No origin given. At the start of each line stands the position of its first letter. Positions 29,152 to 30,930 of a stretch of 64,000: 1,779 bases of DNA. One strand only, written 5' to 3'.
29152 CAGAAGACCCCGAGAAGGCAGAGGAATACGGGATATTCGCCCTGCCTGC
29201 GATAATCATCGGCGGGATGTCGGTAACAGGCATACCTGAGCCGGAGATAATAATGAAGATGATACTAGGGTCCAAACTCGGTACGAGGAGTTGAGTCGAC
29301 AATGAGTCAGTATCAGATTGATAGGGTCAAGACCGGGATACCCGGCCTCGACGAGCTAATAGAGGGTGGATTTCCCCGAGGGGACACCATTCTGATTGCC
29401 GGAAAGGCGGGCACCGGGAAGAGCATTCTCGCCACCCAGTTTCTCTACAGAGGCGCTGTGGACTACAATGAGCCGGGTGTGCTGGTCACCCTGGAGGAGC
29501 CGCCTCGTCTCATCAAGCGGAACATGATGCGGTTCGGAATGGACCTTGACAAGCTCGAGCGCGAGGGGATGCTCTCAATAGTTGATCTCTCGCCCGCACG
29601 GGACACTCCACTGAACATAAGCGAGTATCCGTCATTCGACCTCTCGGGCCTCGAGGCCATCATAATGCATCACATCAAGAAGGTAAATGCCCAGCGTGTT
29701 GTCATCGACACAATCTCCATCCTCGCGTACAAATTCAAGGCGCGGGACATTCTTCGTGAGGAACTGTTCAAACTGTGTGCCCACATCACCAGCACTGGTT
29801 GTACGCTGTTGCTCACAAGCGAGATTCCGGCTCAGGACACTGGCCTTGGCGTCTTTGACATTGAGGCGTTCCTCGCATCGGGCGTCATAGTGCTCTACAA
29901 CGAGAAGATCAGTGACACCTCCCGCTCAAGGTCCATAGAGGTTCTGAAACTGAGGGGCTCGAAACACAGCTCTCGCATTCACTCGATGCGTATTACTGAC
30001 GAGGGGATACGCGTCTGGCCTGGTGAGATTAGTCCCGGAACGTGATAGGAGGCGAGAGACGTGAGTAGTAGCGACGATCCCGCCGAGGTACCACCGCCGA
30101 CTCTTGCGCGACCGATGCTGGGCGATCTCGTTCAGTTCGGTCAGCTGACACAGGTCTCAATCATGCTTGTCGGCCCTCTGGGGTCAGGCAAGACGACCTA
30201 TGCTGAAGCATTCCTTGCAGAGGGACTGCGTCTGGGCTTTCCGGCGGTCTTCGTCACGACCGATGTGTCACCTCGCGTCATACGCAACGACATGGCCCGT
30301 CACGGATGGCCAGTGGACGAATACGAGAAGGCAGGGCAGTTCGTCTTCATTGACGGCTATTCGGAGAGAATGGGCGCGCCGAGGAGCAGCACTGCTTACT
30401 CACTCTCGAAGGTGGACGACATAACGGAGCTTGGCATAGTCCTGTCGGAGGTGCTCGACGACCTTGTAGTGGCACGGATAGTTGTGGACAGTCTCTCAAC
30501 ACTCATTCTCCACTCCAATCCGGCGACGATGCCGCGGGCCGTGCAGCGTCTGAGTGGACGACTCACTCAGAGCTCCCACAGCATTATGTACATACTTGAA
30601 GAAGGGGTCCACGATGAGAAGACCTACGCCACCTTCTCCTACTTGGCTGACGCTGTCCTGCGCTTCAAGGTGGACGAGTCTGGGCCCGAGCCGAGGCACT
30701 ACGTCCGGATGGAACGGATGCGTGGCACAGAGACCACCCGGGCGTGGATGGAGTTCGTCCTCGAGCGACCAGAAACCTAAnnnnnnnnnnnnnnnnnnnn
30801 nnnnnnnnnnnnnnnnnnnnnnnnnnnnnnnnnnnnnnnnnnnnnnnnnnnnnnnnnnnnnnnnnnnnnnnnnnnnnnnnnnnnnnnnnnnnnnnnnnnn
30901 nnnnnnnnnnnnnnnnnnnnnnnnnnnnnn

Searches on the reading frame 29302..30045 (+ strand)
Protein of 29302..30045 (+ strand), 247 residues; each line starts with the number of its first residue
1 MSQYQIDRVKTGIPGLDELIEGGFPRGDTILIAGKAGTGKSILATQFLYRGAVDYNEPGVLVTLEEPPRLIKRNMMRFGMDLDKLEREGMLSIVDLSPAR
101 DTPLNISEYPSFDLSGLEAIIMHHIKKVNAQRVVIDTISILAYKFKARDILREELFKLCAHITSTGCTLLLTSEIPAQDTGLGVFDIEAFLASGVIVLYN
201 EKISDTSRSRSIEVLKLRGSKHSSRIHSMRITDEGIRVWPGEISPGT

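Call 14: search_protein_families(library=pfam, proteins=[window:29302-30045:+], max_evalue=0.001)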
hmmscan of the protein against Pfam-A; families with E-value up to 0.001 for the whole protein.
window:29302-30045:+ (247 aa): 4 families
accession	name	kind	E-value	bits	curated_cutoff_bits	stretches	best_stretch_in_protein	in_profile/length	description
PF06745.19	ATPase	-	1.2e-72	244.4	26.6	1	9-240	1-228/231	KaiC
PF13481.12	AAA_25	-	6.2e-11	42.7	27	1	5-172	11-187/195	AAA domain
PF03796.21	DnaB_C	-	5.8e-08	32.9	27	1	9-143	2-143/255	DnaB-like helicase C terminal domain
PF24471.1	KH_DEAH11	-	0.00097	19.2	27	0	66-96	10-40/70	DEAH11-like, KH-domain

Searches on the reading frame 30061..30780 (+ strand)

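Call 14: search_protein_families(library=pfam, proteins=[window:30061-30780:+], max_evalue=0.001)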
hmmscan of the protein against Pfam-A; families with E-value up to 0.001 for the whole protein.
window:30061-30780:+ (239 aa): 5 families
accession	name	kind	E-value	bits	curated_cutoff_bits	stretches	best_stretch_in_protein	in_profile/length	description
PF06745.19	ATPase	-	5.8e-30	104.8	26.6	1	23-233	11-218/231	KaiC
PF24336.1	DUF7504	-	4.2e-11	44.1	27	1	34-201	4-178/179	Family of unknown function (DUF7504)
PF23365.1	DUF7090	-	8.5e-05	22.8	27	1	99-205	82-185/192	Family of unknown function (DUF7090)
PF13671.12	AAA_33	-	0.00048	20.9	27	1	34-78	2-37/143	AAA domain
PF14417.12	MEDS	-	0.00083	19.6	29.8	0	48-100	17-69/161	MEDS: MEthanogen/methylotroph, DcmR Sensory domain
